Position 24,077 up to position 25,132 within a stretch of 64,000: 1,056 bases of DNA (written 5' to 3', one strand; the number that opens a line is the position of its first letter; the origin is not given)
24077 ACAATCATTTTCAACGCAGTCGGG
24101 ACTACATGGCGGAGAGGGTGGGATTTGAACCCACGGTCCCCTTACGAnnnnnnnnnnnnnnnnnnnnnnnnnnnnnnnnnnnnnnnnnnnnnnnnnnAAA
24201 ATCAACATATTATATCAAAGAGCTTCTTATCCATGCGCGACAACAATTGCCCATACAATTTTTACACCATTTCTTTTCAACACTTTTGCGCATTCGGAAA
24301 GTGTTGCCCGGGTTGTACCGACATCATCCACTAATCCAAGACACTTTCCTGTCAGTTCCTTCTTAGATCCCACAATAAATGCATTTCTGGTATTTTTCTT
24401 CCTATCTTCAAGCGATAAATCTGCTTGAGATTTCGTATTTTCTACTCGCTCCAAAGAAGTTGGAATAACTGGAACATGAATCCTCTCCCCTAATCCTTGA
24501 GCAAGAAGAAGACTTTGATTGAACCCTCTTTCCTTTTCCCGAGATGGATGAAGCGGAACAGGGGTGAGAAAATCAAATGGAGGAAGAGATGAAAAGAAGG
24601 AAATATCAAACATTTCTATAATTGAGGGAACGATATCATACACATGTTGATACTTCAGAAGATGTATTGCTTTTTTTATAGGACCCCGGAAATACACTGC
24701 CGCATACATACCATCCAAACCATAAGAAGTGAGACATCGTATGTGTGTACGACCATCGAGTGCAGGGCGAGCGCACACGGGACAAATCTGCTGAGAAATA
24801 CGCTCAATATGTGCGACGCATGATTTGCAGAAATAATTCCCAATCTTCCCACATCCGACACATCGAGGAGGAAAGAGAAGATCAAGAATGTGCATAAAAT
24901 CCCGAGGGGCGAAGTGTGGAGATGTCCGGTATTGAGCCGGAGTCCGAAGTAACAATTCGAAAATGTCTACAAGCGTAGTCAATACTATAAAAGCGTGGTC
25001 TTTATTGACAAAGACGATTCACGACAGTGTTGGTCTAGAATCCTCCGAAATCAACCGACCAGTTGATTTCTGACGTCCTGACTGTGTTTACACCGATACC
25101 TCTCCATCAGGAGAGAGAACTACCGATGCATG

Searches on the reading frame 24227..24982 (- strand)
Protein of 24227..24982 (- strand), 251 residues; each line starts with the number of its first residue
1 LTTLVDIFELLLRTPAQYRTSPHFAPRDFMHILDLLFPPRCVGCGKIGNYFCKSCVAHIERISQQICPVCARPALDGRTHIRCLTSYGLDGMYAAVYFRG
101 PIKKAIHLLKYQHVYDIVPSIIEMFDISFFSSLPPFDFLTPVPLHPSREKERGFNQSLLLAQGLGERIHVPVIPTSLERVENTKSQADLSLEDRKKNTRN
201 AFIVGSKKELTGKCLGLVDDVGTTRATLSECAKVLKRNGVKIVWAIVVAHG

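Call 78: search_protein_families(library=pfam, proteins=[window:24227-24982:-], max_evalue=0.001)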
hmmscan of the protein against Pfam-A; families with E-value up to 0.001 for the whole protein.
window:24227-24982:- (251 aa): 1 family
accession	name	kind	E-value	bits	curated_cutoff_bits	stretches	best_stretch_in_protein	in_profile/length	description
PF18912.6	DZR_2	-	3.2e-11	43.3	27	1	32-83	1-55/56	Double zinc ribbon domain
